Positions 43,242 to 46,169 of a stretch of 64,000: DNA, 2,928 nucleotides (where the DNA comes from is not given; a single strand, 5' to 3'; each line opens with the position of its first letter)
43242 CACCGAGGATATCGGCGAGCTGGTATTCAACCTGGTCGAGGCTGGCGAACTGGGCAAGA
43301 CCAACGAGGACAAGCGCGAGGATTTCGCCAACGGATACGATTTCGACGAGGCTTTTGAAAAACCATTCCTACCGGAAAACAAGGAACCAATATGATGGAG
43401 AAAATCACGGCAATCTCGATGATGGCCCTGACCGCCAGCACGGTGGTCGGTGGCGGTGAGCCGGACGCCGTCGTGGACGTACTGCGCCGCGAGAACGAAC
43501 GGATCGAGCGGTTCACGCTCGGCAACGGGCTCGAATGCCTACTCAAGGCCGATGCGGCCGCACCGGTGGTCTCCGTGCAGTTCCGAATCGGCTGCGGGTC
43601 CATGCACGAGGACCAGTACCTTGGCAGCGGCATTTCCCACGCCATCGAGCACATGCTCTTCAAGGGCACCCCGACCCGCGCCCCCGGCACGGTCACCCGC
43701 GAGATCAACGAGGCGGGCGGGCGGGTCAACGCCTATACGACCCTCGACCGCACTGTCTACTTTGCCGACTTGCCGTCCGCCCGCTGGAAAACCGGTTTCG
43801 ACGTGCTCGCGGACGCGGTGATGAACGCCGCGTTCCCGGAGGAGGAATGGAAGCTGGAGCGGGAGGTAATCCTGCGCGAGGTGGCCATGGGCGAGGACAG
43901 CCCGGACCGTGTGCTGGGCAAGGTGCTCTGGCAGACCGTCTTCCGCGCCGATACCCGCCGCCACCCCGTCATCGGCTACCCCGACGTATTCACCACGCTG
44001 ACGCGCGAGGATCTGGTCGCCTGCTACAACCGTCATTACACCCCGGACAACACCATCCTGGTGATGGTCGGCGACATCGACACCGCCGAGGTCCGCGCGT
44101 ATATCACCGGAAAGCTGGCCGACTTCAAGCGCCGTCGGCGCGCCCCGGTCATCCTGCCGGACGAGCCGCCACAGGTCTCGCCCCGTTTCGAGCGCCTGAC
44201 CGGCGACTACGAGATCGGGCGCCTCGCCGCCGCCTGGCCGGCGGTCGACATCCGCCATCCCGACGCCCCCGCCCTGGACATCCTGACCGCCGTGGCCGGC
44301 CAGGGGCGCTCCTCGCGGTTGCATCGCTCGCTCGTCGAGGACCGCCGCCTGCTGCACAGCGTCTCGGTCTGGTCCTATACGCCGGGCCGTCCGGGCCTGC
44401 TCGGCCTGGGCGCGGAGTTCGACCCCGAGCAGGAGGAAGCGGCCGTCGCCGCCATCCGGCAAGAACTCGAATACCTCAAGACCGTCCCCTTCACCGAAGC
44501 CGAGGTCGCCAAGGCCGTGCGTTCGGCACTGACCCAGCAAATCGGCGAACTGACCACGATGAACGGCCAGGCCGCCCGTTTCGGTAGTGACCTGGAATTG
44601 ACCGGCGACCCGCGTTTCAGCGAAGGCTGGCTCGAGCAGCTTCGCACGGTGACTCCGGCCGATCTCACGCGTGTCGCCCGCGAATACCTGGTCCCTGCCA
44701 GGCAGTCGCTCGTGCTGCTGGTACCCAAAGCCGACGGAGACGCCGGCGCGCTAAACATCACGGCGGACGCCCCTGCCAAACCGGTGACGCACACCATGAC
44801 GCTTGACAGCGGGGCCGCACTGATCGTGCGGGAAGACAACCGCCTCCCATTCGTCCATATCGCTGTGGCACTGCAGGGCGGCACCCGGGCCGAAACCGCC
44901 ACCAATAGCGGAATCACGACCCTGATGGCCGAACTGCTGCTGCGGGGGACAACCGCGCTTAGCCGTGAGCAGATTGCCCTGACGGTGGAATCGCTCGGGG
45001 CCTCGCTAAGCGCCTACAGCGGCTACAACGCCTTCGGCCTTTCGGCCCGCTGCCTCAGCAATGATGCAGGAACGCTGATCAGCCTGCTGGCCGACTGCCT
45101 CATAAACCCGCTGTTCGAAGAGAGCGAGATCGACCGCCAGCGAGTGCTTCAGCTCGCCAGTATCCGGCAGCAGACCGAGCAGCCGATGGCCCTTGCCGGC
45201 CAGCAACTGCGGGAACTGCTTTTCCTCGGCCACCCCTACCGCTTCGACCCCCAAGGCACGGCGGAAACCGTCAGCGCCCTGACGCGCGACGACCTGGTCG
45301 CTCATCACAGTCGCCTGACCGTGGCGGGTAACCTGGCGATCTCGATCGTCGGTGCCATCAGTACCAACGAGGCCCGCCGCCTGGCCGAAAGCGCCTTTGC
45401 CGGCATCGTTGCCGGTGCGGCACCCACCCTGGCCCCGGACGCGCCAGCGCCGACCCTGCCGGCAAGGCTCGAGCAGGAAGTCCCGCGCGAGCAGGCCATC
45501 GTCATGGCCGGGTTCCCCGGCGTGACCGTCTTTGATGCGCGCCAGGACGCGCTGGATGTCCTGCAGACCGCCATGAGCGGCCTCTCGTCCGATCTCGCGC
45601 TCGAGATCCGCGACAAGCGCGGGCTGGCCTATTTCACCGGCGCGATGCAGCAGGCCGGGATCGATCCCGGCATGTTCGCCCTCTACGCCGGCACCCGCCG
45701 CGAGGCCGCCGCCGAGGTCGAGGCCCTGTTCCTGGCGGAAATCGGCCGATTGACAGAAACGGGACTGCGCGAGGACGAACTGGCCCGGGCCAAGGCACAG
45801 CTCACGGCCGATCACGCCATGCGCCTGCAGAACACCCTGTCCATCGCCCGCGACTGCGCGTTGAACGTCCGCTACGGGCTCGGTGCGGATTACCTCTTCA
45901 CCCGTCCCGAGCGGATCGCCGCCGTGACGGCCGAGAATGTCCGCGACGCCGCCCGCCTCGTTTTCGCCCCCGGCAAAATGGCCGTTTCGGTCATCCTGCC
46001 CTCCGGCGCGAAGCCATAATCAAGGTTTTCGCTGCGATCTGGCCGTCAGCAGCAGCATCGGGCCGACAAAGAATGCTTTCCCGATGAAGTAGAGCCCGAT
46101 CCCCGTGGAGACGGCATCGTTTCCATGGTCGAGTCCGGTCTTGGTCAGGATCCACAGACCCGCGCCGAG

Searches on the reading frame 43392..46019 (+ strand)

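Call 80: search_protein_families(library=pfam, proteins=[window:43392-46019:+], max_evalue=0.001)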
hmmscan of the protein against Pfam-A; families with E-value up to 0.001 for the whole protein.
window:43392-46019:+ (875 aa): 2 families
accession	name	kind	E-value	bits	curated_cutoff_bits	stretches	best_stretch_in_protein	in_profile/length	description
PF05193.26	Peptidase_M16_C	-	3e-66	223.2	23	2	203-377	2-179/181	Peptidase M16 inactive domain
PF00675.25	Peptidase_M16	-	4.5e-47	160.1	22.3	2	50-193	3-145/149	Insulinase (Peptidase family M16)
